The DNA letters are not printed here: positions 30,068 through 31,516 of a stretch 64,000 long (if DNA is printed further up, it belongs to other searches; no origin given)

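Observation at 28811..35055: Orphan operon predicted to encode a non-canonical, late-CoA-activation itaconate/citraconate catabolic pathway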

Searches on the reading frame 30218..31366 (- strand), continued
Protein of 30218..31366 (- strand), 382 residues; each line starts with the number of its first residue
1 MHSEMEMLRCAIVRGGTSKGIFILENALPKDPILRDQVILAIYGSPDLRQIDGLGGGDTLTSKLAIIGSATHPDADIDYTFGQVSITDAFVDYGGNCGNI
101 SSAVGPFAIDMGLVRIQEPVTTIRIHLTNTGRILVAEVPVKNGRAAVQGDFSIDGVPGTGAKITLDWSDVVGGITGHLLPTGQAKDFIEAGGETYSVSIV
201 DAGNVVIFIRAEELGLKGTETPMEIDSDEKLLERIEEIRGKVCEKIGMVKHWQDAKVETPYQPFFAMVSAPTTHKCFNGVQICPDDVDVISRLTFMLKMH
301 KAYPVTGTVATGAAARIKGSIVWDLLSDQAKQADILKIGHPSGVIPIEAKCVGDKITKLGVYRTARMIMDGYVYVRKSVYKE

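Call 14: find_related_loci(query=A1, collection=genome_contigs, flank=10000)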
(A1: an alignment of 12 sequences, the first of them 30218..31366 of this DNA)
Query A1 (382 aa) in genome_contigs; peptide patterns used: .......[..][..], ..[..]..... (x = any residue, [..] = any of these).
599 stretches matched a pattern (row limit reached: there are more); 580 encode a relative of the query (tblastn E <= 1e-3); the best 80 are kept; 80 distinct loci.
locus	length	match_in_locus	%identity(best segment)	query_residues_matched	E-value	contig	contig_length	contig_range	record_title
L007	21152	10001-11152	75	1-380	0e+0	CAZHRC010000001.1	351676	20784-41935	MAG TPA_asm: uncultured Peptoniphilaceae bacterium isolate SRP192927_co2_599 genome assembly, contig: NODE_3_length_3516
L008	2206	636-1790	70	1-381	0e+0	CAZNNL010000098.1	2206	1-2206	MAG TPA_asm: uncultured Oscillospiraceae bacterium isolate SRP192927_co5_669 genome assembly, contig: NODE_136921_length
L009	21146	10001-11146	71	1-378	0e+0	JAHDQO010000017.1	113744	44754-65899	MAG: Tissierellales bacterium isolate SM3-B4.1 k141_23493, whole genome shotgun sequence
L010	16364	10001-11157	73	1-382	9e-178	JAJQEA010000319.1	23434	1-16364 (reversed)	MAG: Clostridia bacterium isolate MI.3_7 NODE_473_length_23434_cov_7.123401, whole genome shotgun sequence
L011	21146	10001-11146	69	1-378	1e-179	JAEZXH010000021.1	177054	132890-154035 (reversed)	MAG: Bacillota bacterium isolate OH_PFB_194 k127_348385, whole genome shotgun sequence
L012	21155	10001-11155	66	1-381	2e-170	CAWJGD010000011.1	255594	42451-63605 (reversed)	MAG: uncultured Acidobacteriota bacterium isolate MFD05377.bin.2.28 genome assembly, contig: contig_135533, whole genome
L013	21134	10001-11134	66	1-374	1e-170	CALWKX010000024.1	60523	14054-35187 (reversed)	MAG: uncultured Lachnospiraceae bacterium isolate E07__bin56 genome assembly, contig: E07__k127_2861065, whole genome sh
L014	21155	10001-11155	66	1-381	3e-170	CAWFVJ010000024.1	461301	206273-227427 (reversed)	MAG: uncultured Acidobacteriota bacterium isolate MFD05377.bin.1.184 genome assembly, contig: contig_97507, whole genome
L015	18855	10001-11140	64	1-376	1e-167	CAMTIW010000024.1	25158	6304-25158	MAG TPA_asm: uncultured Fusobacteriaceae bacterium isolate ERR5094903_bin.6_metaWRAP_v1.3_MAG genome assembly, contig: E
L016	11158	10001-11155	63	1-381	5e-167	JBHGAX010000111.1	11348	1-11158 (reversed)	MAG: Candidatus Methylomirabilales bacterium isolate SBS.BIN.71 SBSBIN71_contig_111, whole genome shotgun sequence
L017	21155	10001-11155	64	1-381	3e-166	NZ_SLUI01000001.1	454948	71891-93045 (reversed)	Anaerospora hongkongensis strain DSM 15969 Ga0310510_101, whole genome shotgun sequence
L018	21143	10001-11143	67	1-377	1e-162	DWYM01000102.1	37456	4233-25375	MAG TPA_asm: Candidatus Mediterraneibacter intestinipullorum isolate CHK161-4361 CHK161__C316116_L37456_SAMEA104467457,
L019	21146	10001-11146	66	1-378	1e-161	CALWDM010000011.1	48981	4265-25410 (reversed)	MAG: uncultured Mediterraneibacter sp. isolate BRZ_CK__bin19 genome assembly, contig: BRZ_CK__NODE_758_length_48981_cov_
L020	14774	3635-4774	63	1-376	1e-160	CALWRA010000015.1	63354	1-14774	MAG: uncultured Acetatifactor sp. isolate BRZ_PA__bin58 genome assembly, contig: BRZ_PA__NODE_663_length_63354_cov_11.78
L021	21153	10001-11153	76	1-381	4e-161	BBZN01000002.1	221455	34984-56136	Clostridia bacterium UC5.1-1D2 DNA, contig: contig00002, whole genome shotgun sequence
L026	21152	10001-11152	60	1-377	7e-153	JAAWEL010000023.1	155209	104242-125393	MAG: Lachnospiraceae bacterium isolate ABMPRH_194_1 k141_530484, whole genome shotgun sequence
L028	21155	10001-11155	61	1-381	3e-152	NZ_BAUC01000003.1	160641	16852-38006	Edwardsiella hoshinae NBRC 105699 = ATCC 33379 strain NBRC 105699, whole genome shotgun sequence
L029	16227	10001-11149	58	1-379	7e-152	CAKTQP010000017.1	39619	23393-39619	MAG: uncultured Oscillospiraceae bacterium isolate REFINED_METABAT215_TOP10_CONTIGS_1500_ASSEMBLY_K77_MERGED__Hadza_MoBi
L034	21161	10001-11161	58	1-382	2e-147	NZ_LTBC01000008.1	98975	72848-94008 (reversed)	Moorella mulderi DSM 14980 MOMU_contig000008, whole genome shotgun sequence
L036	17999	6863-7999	58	1-375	3e-147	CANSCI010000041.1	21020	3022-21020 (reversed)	MAG TPA_asm: uncultured Dorea sp. isolate SRR15730542_bin.26_metawrap_v1.3_MAG genome assembly, contig: NODE.2208_length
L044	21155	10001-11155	54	1-380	2e-142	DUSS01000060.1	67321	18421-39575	MAG TPA_asm: Candidatus Fermentithermobacillaceae bacterium isolate AS04akNAM_61 34014_AS04, whole genome shotgun sequen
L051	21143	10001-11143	57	3-378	1e-137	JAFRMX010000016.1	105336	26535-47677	MAG: Oscillospiraceae bacterium isolate RGIG2615 Goat_Omasum-1__c467642, whole genome shotgun sequence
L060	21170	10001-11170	56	1-381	3e-134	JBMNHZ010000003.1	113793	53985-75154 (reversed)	MAG: Lutisporaceae bacterium isolate SBF912LR0HQ0046 contig_23170, whole genome shotgun sequence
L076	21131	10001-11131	54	1-378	1e-126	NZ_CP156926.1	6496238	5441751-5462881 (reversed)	Sporomusa aerivorans strain DSM 13326 chromosome, complete genome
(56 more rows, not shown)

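Call 20: search_protein_families(library=pfam, proteins=[L007:6920-8194:+, L009:11182-12441:+, L011:6809-8224:+, L026:8517-9926:+, L036:5445-6836:+, L029:7866-9869:+, L015:979-1977:+, L015:3484-5043:+, L015:5065-6666:+, L015:6689-8149:+])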
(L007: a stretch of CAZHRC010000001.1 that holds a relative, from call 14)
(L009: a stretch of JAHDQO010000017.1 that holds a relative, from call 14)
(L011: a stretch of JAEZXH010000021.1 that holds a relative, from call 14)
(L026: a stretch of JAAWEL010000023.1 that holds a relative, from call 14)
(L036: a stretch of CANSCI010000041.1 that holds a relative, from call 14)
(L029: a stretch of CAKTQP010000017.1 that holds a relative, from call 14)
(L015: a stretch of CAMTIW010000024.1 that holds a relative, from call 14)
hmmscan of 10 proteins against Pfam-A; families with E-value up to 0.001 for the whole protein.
L007:6920-8194:+ (424 aa): 2 families
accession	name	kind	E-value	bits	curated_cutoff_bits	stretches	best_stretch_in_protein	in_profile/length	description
PF03600.22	CitMHS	-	1.4e-23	84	31.9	1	23-358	6-334/336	Citrate transporter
PF07158.17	MatC_N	-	1.5e-21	77.5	23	1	9-151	6-149/149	Dicarboxylate carrier protein MatC N-terminus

L009:11182-12441:+ (419 aa): 2 families
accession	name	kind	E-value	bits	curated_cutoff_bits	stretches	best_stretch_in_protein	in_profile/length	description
PF07158.17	MatC_N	-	5.8e-32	111.2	23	1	6-150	4-149/149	Dicarboxylate carrier protein MatC N-terminus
PF03600.22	CitMHS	-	2.8e-23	83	31.9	1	23-354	7-332/336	Citrate transporter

L011:6809-8224:+ (471 aa): 2 families
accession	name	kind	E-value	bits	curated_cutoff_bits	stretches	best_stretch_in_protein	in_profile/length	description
PF03600.22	CitMHS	-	1.4e-21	77.4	31.9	1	69-404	6-335/336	Citrate transporter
PF07158.17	MatC_N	-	1.6e-17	64.3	23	1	52-197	3-149/149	Dicarboxylate carrier protein MatC N-terminus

L026:8517-9926:+ (469 aa): 1 family
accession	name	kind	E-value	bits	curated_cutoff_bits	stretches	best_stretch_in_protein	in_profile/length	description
PF00171.27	Aldedh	-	5.2e-16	58.7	23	1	10-273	28-292/461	Aldehyde dehydrogenase family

L036:5445-6836:+ (463 aa): 1 family
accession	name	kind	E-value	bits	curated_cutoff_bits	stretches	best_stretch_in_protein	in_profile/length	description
PF00171.27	Aldedh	-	7.1e-20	71.4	23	1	91-278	111-300/461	Aldehyde dehydrogenase family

L029:7866-9869:+ (667 aa): 13 families
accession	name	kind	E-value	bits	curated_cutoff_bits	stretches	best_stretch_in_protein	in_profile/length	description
PF00158.32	Sigma54_activat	-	7e-70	234.5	20.2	1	344-510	2-167/168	Sigma-54 interaction domain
PF06506.16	PrpR_N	-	4e-38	131.1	29.1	1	57-212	10-166/167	Propionate catabolism activator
PF14532.12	Sigma54_activ_2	-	6.9e-18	65.6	25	1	349-515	6-138/138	Sigma-54 interaction domain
PF25601.1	AAA_lid_14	-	5.6e-13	49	27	1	516-583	1-71/87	AAA+ ATPase lid domain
PF02954.25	HTH_8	-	7e-08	32.5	22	1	622-661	2-41/42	Bacterial regulatory protein, Fis family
PF07728.20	AAA_5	-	1.8e-05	25.2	22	1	367-487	2-124/139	AAA domain (dynein-related subfamily)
PF01078.27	Mg_chelatase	-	7.9e-05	22.6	20.3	0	419-466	89-136/207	Magnesium chelatase, subunit ChlI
PF07724.20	AAA_2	-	0.00027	21.4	27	1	365-496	4-135/166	AAA domain (Cdc48 subfamily)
PF13401.12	AAA_22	-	0.00046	20.9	27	0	195-250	49-104/130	AAA domain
PF00004.35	AAA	-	0.00058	20.8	21.2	0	367-486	1-110/131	ATPase family associated with various cellular activities (AAA)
PF12860.13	PAS_7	-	0.00068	20.2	27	0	225-251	2-28/115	PAS fold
PF13188.13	PAS_8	-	0.00069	19.9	21.8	0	218-267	1-48/65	PAS domain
PF12775.13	AAA_7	-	0.00076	19.5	25.8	0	336-400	5-69/181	P-loop containing dynein motor region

L015:979-1977:+ (332 aa): 2 families
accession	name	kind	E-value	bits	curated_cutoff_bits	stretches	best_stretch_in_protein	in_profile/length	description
PF02826.25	2-Hacid_dh_C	-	6.5e-54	182.4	25.1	1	121-301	1-178/178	D-isomer specific 2-hydroxyacid dehydrogenase, NAD binding domain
PF00389.36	2-Hacid_dh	-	2.2e-25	89.3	24.6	1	34-330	14-131/134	D-isomer specific 2-hydroxyacid dehydrogenase, catalytic domain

L015:3484-5043:+ (519 aa): 3 families
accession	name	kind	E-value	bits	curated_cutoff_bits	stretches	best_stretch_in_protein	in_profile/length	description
PF03806.19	ABG_transport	-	1.9e-173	577.7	27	1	14-517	2-500/502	AbgT putative transporter family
PF03606.21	DcuC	-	2.2e-09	36.8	23.1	1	26-465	2-425/461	C4-dicarboxylate anaerobic carrier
PF03553.21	Na_H_antiporter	-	0.00078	19.2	23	1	216-458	35-259/303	Na+/H+ antiporter family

L015:5065-6666:+ (533 aa): 2 families
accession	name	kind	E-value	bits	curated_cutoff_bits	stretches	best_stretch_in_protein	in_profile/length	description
PF07969.17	Amidohydro_3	-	4.2e-77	261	29.7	1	49-530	3-472/472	Amidohydrolase family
PF01979.26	Amidohydro_1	-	5.9e-13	49.2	25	1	314-529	133-345/345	Amidohydrolase family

L015:6689-8149:+ (486 aa): 1 family
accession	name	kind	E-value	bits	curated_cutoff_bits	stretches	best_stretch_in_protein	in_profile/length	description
PF01235.23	Na_Ala_symp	-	1.2e-99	334.7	24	1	54-456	8-383/392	Sodium:alanine symporter family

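Call 26: search_protein_families(library=pfam, proteins=[L076:1029-2531:+, L076:2535-3371:+, L076:3435-4019:+, L076:4046-4936:+, L076:4952-6367:+, L076:6377-7591:+, L076:8151-10001:+, L076:11238-12707:+, L076:12704-13573:+, L076:13693-14541:+])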
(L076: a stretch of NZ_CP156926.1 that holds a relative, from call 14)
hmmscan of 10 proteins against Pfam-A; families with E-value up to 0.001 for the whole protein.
L076:1029-2531:+ (500 aa): 7 families
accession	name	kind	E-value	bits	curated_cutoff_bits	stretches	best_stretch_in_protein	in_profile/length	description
PF00037.32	Fer4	-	1.1e-07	31.8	21.1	1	2-24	1-23/24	4Fe-4S binding domain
PF13237.11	Fer4_10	-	1.1e-06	28.9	25.5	1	1-48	1-53/53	4Fe-4S dicluster domain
PF12837.12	Fer4_6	-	1.6e-06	28.2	25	1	2-23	2-23/24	4Fe-4S binding domain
PF12838.12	Fer4_7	-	1.5e-05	25.8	27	1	9-51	2-52/52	4Fe-4S dicluster domain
PF14697.11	Fer4_21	-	2.9e-05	24.5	35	1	3-52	2-57/59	4Fe-4S dicluster domain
PF13187.11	Fer4_9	-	6.1e-05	23.4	27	1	9-52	2-52/52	4Fe-4S dicluster domain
PF12797.12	Fer4_2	-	0.00058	20.1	24.5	1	2-21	3-22/22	4Fe-4S binding domain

L076:2535-3371:+ (278 aa): 1 family
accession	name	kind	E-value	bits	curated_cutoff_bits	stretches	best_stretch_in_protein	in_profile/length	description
PF02424.20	ApbE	-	7.8e-06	26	25.6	1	66-173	97-207/266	ApbE family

L076:3435-4019:+ (194 aa): 1 family
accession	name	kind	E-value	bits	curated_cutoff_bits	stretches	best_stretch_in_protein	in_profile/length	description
PF06684.16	AA_synth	-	5.6e-74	247.8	27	1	5-180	1-175/175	Amino acid synthesis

L076:4046-4936:+ (296 aa): 5 families
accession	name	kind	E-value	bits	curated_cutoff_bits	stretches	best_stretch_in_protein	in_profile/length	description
PF03446.21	NAD_binding_2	-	3.6e-50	170.6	21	1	2-162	1-161/161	NAD binding domain of 6-phosphogluconate dehydrogenase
PF14833.11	NAD_binding_11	-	1.2e-41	142.2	30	1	165-286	1-122/122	NAD-binding of NADP-dependent 3-hydroxyisobutyrate dehydrogenase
PF03807.23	F420_oxidored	-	1.2e-05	26.2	21.6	1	3-95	2-92/94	NADP oxidoreductase coenzyme F420-dependent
PF02826.25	2-Hacid_dh_C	-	5.1e-05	23.2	25.1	1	2-95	38-127/178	D-isomer specific 2-hydroxyacid dehydrogenase, NAD binding domain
PF03435.24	Sacchrp_dh_NADP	-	0.00023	22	25.1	0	3-119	1-98/129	Saccharopine dehydrogenase NADP binding domain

L076:4952-6367:+ (471 aa): 0 families

L076:6377-7591:+ (404 aa): 1 family
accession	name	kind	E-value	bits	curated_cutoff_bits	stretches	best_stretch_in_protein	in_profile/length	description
PF00330.25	Aconitase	-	4.6e-91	306.5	28.7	2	22-224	15-234/463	Aconitase family (aconitate hydratase)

L076:8151-10001:+ (616 aa): 2 families
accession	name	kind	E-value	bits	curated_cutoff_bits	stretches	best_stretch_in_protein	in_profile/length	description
PF02310.24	B12-binding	-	1.2e-13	51.4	32.1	1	476-573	2-97/121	B12 binding domain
PF06368.17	Met_asp_mut_E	-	0.0006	18.9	26.6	0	324-443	287-390/441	Methylaspartate mutase E chain (MutE)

L076:11238-12707:+ (489 aa): 1 family
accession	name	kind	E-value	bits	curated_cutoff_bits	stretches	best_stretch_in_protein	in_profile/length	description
PF13941.12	MutL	-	1.7e-136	456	27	1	17-481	2-449/450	MutL protein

L076:12704-13573:+ (289 aa): 2 families
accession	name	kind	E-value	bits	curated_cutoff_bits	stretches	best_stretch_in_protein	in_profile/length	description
PF13714.12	PEP_mutase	-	1.3e-56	192.3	31.5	1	9-252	1-239/240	Phosphoenolpyruvate phosphomutase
PF00463.27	ICL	-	1.8e-15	56.9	26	1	79-166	150-240/526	Isocitrate lyase family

L076:13693-14541:+ (282 aa): 1 family
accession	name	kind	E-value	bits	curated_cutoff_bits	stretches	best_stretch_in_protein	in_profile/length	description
PF00015.26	MCPsignal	-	1e-27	97.5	34.6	1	159-274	30-145/172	Methyl-accepting chemotaxis protein (MCP) signalling domain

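Call 28: search_protein_families(library=pfam, proteins=[L028:488-2464:-, L028:3161-4117:+, L028:4403-5251:-, L028:11419-11976:+, L028:12965-13618:+, L028:13856-14842:+, L028:14896-15792:-, L028:15793-16413:-])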
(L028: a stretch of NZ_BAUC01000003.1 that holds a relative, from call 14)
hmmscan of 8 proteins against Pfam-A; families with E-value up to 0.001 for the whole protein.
L028:488-2464:- (658 aa): 11 families
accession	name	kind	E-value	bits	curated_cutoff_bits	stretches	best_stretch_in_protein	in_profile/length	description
PF00158.32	Sigma54_activat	-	1.2e-71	240.3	20.2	1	336-503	2-168/168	Sigma-54 interaction domain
PF06506.16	PrpR_N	-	5.2e-30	104.7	29.1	1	41-200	5-165/167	Propionate catabolism activator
PF14532.12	Sigma54_activ_2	-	1.7e-22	80.6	25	1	337-507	2-138/138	Sigma-54 interaction domain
PF07728.20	AAA_5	-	3.1e-10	40.6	22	1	358-478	1-123/139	AAA domain (dynein-related subfamily)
PF25601.1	AAA_lid_14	-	1.6e-09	37.9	27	1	508-565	1-61/87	AAA+ ATPase lid domain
PF00989.32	PAS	-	1.6e-08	35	22.6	1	208-280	2-77/113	PAS fold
PF01078.27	Mg_chelatase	-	1.5e-07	31.5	20.3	1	411-485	89-165/207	Magnesium chelatase, subunit ChlI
PF13188.13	PAS_8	-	2.3e-07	30.9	21.8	1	208-263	2-54/65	PAS domain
PF13426.13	PAS_9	-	4e-06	27.5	27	1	219-279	3-69/103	PAS domain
PF00004.35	AAA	-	0.0001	23.2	21.2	1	359-488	1-118/131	ATPase family associated with various cellular activities (AAA)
PF08448.16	PAS_4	-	0.00097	19.8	23.1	0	216-265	4-53/110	PAS fold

L028:3161-4117:+ (318 aa): 1 family
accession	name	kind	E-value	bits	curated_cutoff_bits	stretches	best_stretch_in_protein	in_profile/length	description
PF00892.27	EamA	-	1.2e-29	103.8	28.2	2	164-298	5-134/135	EamA-like transporter family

L028:4403-5251:- (282 aa): 2 families
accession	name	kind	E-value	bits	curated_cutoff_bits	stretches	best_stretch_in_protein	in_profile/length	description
PF00990.26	GGDEF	-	2.6e-23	83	23.8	1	138-280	1-158/161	Diguanylate cyclase, GGDEF domain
PF13426.13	PAS_9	-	0.00095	19.8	27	0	23-126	6-103/103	PAS domain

L028:11419-11976:+ (185 aa): 1 family
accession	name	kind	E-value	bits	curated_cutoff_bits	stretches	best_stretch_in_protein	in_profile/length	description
PF01161.25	PBP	-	1.9e-39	135.5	24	1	46-180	6-133/135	Phosphatidylethanolamine-binding protein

L028:12965-13618:+ (217 aa): 1 family
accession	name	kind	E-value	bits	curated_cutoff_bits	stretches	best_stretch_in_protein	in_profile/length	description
PF07274.17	DUF1440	-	3.4e-48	163.5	34.7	1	39-194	1-135/135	Protein of unknown function (DUF1440)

L028:13856-14842:+ (328 aa): 2 families
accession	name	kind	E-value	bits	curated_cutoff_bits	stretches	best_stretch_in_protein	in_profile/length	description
PF03466.25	LysR_substrate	-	1.3e-33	116.6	28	1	116-314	5-201/209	LysR substrate binding domain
PF00126.33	HTH_1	-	1.4e-10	41.4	26.6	1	29-81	1-53/60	Bacterial regulatory helix-turn-helix protein, lysR family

L028:14896-15792:- (298 aa): 1 family
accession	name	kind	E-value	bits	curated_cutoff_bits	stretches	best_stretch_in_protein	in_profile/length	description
PF00698.26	Acyl_transf_1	-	6.2e-27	95.3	32.7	1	5-275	2-281/319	Acyl transferase domain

L028:15793-16413:- (206 aa): 2 families
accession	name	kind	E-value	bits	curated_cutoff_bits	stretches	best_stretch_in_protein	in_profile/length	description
PF10620.15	MdcG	-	1.2e-31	109.6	26.5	1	103-201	21-121/121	Phosphoribosyl-dephospho-CoA transferase MdcG C-terminal domain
PF20866.3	MdcG_N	-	2.3e-17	63.2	24.4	1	7-78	1-77/77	Phosphoribosyl-dephospho-CoA transferase MdcG N-terminal domain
